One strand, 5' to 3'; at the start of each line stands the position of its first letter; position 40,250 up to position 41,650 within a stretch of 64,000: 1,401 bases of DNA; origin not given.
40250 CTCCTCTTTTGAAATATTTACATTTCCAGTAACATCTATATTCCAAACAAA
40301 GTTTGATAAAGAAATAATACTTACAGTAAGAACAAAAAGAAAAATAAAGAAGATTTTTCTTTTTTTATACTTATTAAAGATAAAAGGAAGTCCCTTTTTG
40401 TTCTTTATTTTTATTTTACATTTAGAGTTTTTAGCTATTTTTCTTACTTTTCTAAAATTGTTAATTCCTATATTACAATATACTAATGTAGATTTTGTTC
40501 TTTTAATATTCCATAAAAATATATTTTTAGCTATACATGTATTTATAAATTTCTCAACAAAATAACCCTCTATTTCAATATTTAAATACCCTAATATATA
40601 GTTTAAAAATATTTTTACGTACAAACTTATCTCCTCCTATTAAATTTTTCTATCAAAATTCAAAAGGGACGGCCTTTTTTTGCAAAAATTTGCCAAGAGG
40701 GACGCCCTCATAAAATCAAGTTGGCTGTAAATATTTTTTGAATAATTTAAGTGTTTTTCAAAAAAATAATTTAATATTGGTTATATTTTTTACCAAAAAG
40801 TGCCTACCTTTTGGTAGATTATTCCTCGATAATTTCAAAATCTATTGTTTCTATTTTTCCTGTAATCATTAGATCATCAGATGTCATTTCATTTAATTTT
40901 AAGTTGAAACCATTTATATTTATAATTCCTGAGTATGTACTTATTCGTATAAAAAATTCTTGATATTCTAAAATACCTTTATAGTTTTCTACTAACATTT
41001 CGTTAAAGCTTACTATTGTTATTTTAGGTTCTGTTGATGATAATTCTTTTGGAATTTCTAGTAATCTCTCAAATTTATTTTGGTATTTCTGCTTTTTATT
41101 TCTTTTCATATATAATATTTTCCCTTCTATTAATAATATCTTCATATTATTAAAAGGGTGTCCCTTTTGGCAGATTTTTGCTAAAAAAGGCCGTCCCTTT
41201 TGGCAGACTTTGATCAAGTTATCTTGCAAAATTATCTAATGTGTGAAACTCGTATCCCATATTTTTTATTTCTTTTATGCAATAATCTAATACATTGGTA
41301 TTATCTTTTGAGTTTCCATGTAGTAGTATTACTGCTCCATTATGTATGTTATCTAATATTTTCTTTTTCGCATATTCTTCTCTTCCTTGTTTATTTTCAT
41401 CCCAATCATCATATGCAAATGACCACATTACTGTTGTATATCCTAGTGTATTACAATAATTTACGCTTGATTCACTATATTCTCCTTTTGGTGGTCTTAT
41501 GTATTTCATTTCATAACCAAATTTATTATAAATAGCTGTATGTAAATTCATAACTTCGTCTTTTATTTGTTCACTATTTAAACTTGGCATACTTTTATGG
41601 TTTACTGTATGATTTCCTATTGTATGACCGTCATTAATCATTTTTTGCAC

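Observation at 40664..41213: Inverted copies of a second palindromic element (C2) bracket the yqfC sporulation gene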

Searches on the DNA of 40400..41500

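Call 6: search_rna_families(source=window, start=40400, end=41500, threshold=evalue, max_evalue=10, show_alignments=3)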
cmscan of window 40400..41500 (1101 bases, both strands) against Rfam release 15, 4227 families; matches with E-value up to 10: 5.
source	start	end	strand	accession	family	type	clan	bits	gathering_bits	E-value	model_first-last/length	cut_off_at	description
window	40661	40709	+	RF01068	Guanidine-II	Cis-reg; riboswitch;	-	20.7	32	0.13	1-48/48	no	Guanidine-II riboswitch aptamer (mini-ykkC)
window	40733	40767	-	RF03339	mir-3047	Gene; miRNA;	-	20.1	53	0.56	13-47/61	no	mir-3047 microRNA precursor family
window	40472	40508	+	RF01334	CRISPR-DR21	Gene; CRISPR;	-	17.6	48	6.6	1-37/37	no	CRISPR RNA direct repeat element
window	41116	41224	-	RF00190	SNORA16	Gene; snRNA; snoRNA; HACA-box;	CL00021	17.1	35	1.2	1-135/135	no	Small nucleolar RNA SNORA16B/SNORA16A family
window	40696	40773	-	RF00035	OxyS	Gene; sRNA;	-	14.7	75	3.2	1-110/110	no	OxyS RNA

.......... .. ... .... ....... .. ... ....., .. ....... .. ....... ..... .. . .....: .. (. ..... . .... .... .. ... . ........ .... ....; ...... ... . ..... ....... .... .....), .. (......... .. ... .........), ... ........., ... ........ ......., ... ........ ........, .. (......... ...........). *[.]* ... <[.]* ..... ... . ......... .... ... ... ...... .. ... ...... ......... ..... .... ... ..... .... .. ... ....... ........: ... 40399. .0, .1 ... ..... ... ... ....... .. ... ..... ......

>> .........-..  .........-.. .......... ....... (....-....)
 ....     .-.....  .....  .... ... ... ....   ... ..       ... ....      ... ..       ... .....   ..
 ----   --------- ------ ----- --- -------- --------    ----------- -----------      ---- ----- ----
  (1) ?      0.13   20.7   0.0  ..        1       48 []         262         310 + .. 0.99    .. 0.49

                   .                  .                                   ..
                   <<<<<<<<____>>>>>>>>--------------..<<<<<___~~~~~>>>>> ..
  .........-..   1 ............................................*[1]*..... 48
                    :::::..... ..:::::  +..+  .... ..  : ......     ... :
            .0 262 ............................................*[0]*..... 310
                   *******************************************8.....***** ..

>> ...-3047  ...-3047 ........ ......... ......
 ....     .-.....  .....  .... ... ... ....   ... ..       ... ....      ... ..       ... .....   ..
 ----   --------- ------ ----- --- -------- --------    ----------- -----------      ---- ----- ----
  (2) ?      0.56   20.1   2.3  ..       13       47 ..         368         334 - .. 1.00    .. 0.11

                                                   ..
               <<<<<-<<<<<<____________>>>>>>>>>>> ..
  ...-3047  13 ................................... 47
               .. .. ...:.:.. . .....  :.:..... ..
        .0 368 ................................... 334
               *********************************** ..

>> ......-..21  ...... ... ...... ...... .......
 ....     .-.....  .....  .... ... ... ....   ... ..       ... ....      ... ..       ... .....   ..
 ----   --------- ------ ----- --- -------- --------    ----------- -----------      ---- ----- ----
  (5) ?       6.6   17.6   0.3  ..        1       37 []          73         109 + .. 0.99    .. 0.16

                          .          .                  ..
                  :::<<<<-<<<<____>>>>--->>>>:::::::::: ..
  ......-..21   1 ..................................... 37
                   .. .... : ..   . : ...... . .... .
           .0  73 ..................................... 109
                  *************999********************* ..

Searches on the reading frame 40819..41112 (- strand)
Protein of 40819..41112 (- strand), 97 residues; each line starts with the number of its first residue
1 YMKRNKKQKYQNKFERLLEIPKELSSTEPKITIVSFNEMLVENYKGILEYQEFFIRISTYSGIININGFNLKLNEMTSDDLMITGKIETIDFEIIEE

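Call 8: find_encoding_contigs(protein=window:40819-41112:-, flank=3000, max_places=10)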
Protein window:40819-41112:- (97 aa): no gene with exactly this product is on record in the collection.

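Call 31: search_protein_families(library=pfam, proteins=[window:40819-41109:-], max_evalue=0.01)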
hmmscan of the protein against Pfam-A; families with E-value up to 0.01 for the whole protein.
window:40819-41109:- (96 aa): 1 family
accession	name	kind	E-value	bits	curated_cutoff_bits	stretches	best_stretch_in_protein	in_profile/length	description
PF07873.16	YabP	-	2.1e-16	59.9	27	1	28-91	1-64/64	YabP family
